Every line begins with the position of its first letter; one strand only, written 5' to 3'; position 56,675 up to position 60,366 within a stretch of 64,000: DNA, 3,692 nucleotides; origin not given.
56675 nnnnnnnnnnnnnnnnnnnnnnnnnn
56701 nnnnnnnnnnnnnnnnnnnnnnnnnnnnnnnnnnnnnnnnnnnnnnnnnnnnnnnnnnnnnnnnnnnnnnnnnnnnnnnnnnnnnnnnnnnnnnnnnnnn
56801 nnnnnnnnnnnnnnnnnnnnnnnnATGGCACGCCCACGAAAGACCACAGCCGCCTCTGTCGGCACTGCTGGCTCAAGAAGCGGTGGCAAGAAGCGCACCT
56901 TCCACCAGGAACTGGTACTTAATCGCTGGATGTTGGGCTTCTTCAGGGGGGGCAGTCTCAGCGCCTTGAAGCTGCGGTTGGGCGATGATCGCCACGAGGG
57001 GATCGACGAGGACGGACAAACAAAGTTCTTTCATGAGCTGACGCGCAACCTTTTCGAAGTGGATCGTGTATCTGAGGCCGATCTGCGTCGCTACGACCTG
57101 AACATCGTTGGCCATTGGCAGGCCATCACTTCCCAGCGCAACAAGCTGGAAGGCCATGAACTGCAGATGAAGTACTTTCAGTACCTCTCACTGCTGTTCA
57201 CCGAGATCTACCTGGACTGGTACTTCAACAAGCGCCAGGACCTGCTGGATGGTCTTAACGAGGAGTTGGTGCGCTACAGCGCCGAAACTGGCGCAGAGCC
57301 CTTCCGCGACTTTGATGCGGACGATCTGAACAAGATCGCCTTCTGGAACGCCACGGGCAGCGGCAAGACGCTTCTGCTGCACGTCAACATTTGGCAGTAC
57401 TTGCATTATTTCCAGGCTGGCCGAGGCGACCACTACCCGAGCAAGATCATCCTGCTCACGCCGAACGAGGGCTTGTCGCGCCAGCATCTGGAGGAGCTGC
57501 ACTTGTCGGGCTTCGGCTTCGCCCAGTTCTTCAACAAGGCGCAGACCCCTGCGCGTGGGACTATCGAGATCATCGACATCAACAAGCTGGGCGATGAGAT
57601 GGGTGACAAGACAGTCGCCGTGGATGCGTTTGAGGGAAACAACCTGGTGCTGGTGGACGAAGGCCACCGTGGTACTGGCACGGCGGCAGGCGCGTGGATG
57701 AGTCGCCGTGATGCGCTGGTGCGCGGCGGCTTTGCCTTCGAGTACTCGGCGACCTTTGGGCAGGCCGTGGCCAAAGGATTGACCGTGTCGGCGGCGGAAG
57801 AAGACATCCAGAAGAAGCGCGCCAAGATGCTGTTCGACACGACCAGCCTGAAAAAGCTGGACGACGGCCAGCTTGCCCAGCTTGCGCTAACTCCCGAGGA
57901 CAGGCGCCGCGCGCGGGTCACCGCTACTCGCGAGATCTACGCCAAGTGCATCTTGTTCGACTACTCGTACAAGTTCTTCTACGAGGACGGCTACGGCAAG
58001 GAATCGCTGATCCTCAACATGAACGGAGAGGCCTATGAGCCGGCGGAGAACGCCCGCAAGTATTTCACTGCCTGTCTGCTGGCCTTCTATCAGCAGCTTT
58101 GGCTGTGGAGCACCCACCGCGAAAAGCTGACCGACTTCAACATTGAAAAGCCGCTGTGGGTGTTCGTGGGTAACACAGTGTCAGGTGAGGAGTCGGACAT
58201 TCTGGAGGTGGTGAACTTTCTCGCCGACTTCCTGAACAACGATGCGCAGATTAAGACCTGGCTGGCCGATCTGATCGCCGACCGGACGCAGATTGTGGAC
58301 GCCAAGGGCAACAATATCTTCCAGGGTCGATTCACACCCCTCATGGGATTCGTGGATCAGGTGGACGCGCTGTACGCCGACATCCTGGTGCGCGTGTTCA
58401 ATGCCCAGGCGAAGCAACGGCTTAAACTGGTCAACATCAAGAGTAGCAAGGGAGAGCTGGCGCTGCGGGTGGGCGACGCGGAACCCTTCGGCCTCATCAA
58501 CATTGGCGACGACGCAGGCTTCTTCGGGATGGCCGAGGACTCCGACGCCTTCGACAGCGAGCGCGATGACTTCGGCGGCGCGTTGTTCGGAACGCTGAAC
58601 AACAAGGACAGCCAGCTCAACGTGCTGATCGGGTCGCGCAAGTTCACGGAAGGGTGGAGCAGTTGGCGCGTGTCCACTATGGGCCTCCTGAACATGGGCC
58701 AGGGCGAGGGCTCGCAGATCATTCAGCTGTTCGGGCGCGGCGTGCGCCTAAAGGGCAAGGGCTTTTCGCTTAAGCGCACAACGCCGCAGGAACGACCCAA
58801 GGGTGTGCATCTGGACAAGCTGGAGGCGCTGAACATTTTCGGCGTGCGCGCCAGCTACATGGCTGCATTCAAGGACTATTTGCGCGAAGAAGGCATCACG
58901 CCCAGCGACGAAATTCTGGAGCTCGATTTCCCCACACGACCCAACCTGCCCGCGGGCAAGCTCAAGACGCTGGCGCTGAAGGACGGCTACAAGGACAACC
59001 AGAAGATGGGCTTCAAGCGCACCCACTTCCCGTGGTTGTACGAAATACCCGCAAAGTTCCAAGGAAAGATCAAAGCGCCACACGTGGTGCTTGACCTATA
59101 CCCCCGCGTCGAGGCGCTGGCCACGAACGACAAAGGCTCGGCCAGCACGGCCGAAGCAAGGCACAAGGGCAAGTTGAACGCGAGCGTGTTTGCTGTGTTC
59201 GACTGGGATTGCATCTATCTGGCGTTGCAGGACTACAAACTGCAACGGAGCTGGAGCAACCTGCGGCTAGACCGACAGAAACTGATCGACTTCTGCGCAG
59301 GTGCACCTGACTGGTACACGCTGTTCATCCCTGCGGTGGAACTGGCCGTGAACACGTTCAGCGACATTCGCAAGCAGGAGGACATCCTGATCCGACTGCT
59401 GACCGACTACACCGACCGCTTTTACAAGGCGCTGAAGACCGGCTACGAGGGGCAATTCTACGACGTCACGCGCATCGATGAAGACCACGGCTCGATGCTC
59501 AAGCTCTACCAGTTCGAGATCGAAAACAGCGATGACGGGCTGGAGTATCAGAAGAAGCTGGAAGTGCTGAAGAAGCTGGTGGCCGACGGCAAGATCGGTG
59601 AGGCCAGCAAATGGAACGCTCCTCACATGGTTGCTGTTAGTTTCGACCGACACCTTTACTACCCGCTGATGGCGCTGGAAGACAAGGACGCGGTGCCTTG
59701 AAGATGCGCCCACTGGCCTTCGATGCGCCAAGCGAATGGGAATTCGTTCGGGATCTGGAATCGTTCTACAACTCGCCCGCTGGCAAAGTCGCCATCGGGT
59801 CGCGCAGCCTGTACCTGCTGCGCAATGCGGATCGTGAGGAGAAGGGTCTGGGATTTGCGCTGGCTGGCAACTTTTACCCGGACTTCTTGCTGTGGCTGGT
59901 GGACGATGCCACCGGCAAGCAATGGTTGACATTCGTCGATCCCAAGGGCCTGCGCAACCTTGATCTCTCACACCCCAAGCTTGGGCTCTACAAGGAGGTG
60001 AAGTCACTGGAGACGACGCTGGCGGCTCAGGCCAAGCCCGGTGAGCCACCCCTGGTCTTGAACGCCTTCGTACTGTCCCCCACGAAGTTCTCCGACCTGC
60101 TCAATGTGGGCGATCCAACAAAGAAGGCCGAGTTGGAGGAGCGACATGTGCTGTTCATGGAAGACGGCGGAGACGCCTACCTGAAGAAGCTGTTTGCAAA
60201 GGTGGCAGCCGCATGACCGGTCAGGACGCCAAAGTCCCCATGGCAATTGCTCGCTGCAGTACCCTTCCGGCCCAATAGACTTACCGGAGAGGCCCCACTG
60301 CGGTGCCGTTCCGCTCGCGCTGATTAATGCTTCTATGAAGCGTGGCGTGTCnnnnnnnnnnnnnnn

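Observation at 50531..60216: Five-gene HTH / SNF2 / Mod / Res-helicase / PD-(D/E)xK cassette: a Type III-like R-M core with extra helicase and split nuclease that I cannot place in a named defence system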

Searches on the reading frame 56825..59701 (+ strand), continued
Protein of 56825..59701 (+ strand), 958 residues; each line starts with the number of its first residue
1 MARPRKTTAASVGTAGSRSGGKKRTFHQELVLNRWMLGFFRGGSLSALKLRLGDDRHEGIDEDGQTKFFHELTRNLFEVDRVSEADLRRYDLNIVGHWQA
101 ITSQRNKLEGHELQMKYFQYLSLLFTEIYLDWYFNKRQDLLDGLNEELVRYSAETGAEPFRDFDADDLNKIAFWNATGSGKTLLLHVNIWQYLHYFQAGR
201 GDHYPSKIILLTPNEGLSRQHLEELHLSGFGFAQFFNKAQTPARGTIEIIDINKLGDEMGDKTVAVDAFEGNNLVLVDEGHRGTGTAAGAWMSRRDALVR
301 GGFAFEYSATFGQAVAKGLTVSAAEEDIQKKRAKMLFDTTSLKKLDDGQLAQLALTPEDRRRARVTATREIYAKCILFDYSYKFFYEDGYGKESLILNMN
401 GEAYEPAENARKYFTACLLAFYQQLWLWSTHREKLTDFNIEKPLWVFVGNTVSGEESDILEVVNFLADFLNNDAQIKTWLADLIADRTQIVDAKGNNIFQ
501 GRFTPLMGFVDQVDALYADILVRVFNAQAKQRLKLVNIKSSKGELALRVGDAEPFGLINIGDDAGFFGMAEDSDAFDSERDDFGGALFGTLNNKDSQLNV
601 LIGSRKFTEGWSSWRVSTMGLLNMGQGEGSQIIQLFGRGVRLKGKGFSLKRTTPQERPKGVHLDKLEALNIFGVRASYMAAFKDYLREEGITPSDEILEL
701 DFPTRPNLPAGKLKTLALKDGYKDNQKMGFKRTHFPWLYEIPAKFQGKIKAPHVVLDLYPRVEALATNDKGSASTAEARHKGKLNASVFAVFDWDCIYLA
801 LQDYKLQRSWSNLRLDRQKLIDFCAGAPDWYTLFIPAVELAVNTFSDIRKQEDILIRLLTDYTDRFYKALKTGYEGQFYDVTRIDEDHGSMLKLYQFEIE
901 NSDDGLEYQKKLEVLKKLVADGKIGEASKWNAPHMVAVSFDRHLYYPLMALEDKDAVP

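Call 71: fold_search(model_id=the predicted structure, library=pdb)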
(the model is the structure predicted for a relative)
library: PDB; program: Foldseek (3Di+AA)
matches with E <= 10: 166; with E <= 0.001: 0
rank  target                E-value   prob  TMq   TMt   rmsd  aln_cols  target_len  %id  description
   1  8u9q_B                1.3e-01  0.11  0.07  0.11  23.6       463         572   13  Cdc48-Shp1 unfolding native substrate, Class 6 (released 2024-11-06)
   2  2fok_B                2.9e-01  0.12  0.07  0.12  17.5       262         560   14  STRUCTURE OF RESTRICTION ENDONUCLEASE FOKI (released 1998-06-17)
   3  4z5y                  2.9e-01  0.10  0.05  0.14  11.0       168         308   14  The 1.56-angstrom crystal structure of copper(II)-bound PqqB from Pseudomonas Putida (released 2016-04-13)
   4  6e13                  3.4e-01  0.08  0.05  0.13  14.2       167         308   16  Pseudomonas putida PqqB with a non-physiological zinc at the active site binds the substrate mimic, 5-cysteinyl-3,4-dihy (released 2019-05-22)
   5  3jxp                  4.2e-01  0.10  0.05  0.14  10.9       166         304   13  Crystal Structure of the Coenzyme PQQ Synthesis Protein (PqqB) from Pseudomonas putida (released 2010-09-22)
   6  5izv_B                4.7e-01  0.20  0.06  0.14  11.5       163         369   12  Crystal structure of the legionella pneumophila effector protein RavZ - F222 (released 2016-11-09)
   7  1xto                  6.1e-01  0.08  0.05  0.15  14.9       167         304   15  Crystal Structure of the Coenzyme PQQ Synthesis Protein (PqqB) from Pseudomonas putida, Northeast Structural Genomics Ta (released 2004-11-09)
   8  1fok_A                6.5e-01  0.12  0.08  0.13  13.1       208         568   14  STRUCTURE OF RESTRICTION ENDONUCLEASE FOKI BOUND TO DNA (released 1997-12-03)
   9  1ako                  6.8e-01  0.13  0.07  0.19  12.5       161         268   13  EXONUCLEASE III FROM ESCHERICHIA COLI (released 1997-08-20)
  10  5izv_A                7.2e-01  0.11  0.06  0.13  12.0       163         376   10  Crystal structure of the legionella pneumophila effector protein RavZ - F222 (released 2016-11-09)
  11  9bjj_E                7.2e-01  0.06  0.08  0.12  22.5       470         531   12  Cryo-EM structure of NVL bound the the MM017 inhibitor (released 2026-01-21)
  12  2fok_A                7.6e-01  0.09  0.07  0.13  12.1       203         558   13  STRUCTURE OF RESTRICTION ENDONUCLEASE FOKI (released 1998-06-17)
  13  4z67                  8.0e-01  0.06  0.05  0.13  10.9       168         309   14  The 1.5-angstrom crystal structure of Mn(2+)-bound PqqB from Pseudomonas Putida (released 2016-04-13)
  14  8vxy_A                8.5e-01  0.12  0.07  0.24  13.8       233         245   10  Structure of HamA(E138A,K140A)B-plasmid DNA complex from the Escherichia coli Hachiman defense system (released 2024-03-13)
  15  8vx9_A                9.0e-01  0.10  0.07  0.23  14.4       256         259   10  Structure of HamAB apo complex from the Escherichia coli Hachiman defense system (released 2024-03-13)
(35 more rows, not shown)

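Call 73: get_annotated_region(hit=H19, flank=7000)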
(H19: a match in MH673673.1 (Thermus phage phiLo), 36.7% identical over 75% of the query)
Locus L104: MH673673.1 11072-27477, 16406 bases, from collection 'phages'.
description: Thermus phage phiLo, complete genome.
organism: Thermus phage phiLo (NCBI taxid 2301536)
taxonomy: Viruses; Duplodnaviria; Heunggongvirae; Uroviricota; Caudoviricetes
host: Thermus thermophilus HB8; source: hot spring water; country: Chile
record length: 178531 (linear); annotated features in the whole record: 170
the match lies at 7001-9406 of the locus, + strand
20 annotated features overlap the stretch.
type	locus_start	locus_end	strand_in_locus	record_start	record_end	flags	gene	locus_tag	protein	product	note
CDS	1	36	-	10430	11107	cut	-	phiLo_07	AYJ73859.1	hypothetical protein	-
CDS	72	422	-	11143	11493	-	-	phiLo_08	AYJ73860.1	hypothetical protein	-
CDS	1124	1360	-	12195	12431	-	-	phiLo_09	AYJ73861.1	hypothetical protein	-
CDS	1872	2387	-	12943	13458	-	-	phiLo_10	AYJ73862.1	hypothetical protein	-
tRNA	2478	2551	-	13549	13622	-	-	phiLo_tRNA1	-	tRNA-Met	-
CDS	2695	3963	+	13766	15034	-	-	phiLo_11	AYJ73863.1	hypothetical protein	hypothetical protein YS40_139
CDS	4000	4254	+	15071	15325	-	-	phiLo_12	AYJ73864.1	putative transposase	-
CDS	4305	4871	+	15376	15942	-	-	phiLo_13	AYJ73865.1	putative restriction endonuclease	-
CDS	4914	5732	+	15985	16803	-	-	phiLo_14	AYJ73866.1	hypothetical protein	-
CDS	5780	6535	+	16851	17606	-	-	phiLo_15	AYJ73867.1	putative DNA methylase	-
CDS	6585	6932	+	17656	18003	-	-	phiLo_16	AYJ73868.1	putative restriction endonuclease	-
CDS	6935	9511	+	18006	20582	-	-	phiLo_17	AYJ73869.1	putative type III restriction endonuclease subunit R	-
CDS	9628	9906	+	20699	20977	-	-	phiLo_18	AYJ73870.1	putative transcriptional regulator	-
tRNA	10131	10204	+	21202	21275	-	-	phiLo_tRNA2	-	tRNA-Arg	-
CDS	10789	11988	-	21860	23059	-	-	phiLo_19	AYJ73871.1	putative cytosine-specific methyltransferase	-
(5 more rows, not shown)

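Call 78: search_solved_structures(query=A3, max_evalue=10, show_alignments=2)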
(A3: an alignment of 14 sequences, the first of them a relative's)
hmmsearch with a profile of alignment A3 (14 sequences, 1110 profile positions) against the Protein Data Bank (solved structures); distinct sequences matched with E-value up to 10: 1.
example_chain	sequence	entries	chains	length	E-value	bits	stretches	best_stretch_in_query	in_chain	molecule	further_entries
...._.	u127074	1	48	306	0.13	13.1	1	827-911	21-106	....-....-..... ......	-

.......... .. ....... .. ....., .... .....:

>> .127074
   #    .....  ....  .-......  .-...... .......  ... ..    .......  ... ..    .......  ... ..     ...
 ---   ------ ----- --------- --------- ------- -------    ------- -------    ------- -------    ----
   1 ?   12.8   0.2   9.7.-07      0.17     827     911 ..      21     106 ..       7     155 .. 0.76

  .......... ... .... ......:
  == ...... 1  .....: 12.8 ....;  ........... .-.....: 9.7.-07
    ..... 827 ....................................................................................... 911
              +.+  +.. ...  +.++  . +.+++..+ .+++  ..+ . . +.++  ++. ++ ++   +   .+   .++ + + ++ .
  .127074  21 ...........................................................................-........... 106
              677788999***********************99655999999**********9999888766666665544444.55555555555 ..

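Call 92: find_related_loci(query=P0003, collection=viral_contigs, flank=10000)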
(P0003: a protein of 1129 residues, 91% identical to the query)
Query P0003 (1129 aa) in viral_contigs; peptide patterns used: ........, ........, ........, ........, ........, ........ (x = any residue, [..] = any of these).
23 stretches matched a pattern; 8 encode a relative of the query (tblastn E <= 1e-3); 7 distinct loci.
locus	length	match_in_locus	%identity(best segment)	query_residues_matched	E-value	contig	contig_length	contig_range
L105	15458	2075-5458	86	1-1126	0e+0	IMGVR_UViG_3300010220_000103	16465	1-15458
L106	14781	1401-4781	86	1-1125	0e+0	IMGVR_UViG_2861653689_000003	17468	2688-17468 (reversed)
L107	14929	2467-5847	86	1-1125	0e+0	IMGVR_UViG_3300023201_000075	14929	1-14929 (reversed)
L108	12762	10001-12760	77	1-922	0e+0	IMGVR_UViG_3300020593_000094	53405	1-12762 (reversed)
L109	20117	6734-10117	91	1-1129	0e+0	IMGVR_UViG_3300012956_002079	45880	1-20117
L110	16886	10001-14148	61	5-1128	0e+0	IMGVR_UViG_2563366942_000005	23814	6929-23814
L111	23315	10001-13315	76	24-1128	0e+0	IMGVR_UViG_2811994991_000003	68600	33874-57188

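Call 93: search_protein_families(library=phrogs, proteins=[L089:3216-4355:+, L089:4357-5439:+, L089:5832-7952:+, L089:8252-8554:+, L089:8551-9027:+, L089:9024-9479:+, L089:9572-9895:+], max_evalue=0.00001)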
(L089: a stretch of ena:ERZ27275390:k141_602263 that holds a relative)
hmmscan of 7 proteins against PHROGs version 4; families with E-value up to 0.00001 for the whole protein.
L089:3216-4355:+ (379 aa): 4 families
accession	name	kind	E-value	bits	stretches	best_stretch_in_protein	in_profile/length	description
phrog_9998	-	unknown function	3.1e-90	304.3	1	5-361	3-377/401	-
phrog_9600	-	tail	9.6e-31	108.5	1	116-359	40-304/330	tail assembly protein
phrog_23143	-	unknown function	4.2e-11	43.5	1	31-147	30-142/407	-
phrog_19312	-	unknown function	1.8e-09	38.3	0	117-247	43-175/332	-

L089:4357-5439:+ (360 aa): 10 families
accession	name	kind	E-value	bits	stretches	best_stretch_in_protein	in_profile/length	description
phrog_3545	-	unknown function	2.5e-20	73.2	1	2-231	745-974/1115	-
phrog_24074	-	unknown function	4.1e-20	72.6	1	33-234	438-624/892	-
phrog_13163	-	tail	2e-14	53.5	1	39-229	539-713/976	baseplate wedge subunit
phrog_8510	-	head and packaging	8.4e-10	38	1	56-183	733-847/1348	virion structural protein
phrog_38322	-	unknown function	3.7e-09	37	1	3-222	291-494/506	-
phrog_701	-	head and packaging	4.6e-09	33.5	1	29-185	4037-4178/6136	virion structural protein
phrog_32294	-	tail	1.1e-08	33.3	1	39-252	431-625/2435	baseplate wedge subunit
phrog_19601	-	tail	2.5e-08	32.5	1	28-229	636-821/2043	baseplate wedge subunit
phrog_1469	-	tail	6.4e-08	31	1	40-227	529-699/2607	baseplate wedge subunit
phrog_27013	-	unknown function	5.9e-06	27.5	1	299-356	36-94/95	-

L089:5832-7952:+ (706 aa): 3 families
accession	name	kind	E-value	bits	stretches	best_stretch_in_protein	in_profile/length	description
phrog_6079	-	tail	1.5e-132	444.2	1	191-705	92-603/605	tail protein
phrog_1887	-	tail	1e-18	68.7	1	373-691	303-642/670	tail protein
phrog_24698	-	unknown function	1.8e-09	38.1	1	397-607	98-298/432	-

L089:8252-8554:+ (100 aa): 1 family
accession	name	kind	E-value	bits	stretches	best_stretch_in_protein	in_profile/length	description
phrog_10540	-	unknown function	6e-39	133.2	1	10-100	7-97/97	-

L089:8551-9027:+ (158 aa): 1 family
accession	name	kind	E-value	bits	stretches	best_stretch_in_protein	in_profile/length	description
phrog_6637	-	unknown function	1.2e-59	201.9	1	1-157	2-158/160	-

L089:9024-9479:+ (151 aa): 6 families
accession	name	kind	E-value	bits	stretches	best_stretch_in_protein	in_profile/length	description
phrog_7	-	lysis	1.8e-43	149.8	1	4-150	554-695/873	endolysin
phrog_33083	-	lysis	3.1e-20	73.3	1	12-148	11-138/456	endolysin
phrog_7910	-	lysis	5.3e-14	53.6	1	84-149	25-90/96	endolysin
phrog_28234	-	lysis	3.1e-10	40.7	1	9-149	68-218/372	endolysin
phrog_10457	-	lysis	1.6e-09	38.8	1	87-149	30-92/95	endolysin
phrog_3617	-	unknown function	1.9e-07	31.6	1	4-148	246-401/405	-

L089:9572-9895:+ (107 aa): 1 family
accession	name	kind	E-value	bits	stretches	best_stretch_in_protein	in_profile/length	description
phrog_11214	-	unknown function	4.1e-23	82.7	1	19-106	30-117/123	-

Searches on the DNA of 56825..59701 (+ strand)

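Call 12: search_dna_similar(query=L002:3374-13363:+, collection=ecoli_genomes, mode=near, max_rows=12)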
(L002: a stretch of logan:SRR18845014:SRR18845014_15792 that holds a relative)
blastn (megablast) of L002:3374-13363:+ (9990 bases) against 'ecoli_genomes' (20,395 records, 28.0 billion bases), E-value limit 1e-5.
Records with a match: 3; places in all: 3; records where one place covers at least 80% of the query: 0.
Genomes with a match: 3 of 5426; with a place that covers at least 80% of the query: 0. Places per genome that has any: lowest 1, median 1, highest 1. On chromosomes: 3 places; on plasmids: 0.
Best place of each record, by identity: 80-90% 3.
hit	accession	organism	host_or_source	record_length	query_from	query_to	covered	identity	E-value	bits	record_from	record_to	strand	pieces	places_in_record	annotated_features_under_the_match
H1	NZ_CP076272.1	Escherichia coli strain E21845/O/A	Homo sapiens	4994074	1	548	5%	81.9%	1e-125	462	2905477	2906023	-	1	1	recombinase family protein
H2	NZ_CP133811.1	Escherichia coli strain EC2001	food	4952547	1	542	5%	81.9%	6e-124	457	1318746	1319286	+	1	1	recombinase family protein | helix-turn-helix domain-containing protein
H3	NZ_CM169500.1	Escherichia coli strain EC01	Homo sapiens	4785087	1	542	5%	81.9%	6e-124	457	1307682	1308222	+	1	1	recombinase family protein | helix-turn-helix domain-containing protein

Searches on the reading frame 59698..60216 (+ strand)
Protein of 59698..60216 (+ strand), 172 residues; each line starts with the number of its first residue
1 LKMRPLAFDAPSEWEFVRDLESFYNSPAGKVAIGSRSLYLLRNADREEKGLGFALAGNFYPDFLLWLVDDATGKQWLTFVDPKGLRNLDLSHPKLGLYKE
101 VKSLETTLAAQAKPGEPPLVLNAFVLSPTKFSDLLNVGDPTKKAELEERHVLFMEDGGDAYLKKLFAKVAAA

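Call 4: search_protein_families(library=pfam, proteins=[window:59698-60216:+], max_evalue=0.01)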
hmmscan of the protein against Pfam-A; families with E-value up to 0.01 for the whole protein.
window:59698-60216:+ (172 aa): 0 families

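Call 5: search_protein_families(library=padloc, proteins=[window:59698-60216:+], max_evalue=0.01)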
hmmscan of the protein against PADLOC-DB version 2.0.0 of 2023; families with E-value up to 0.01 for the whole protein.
window:59698-60216:+ (172 aa): 1 family
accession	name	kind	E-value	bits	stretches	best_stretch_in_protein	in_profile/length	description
PDLC03654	REase_III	-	2.7e-61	205.5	1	2-167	968-1125/1154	Type III restriction enzyme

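Call 6: search_protein_families(library=ncbifam, proteins=[window:59698-60216:+], max_evalue=0.01)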
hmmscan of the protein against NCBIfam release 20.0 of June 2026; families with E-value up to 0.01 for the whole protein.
window:59698-60216:+ (172 aa): 0 families
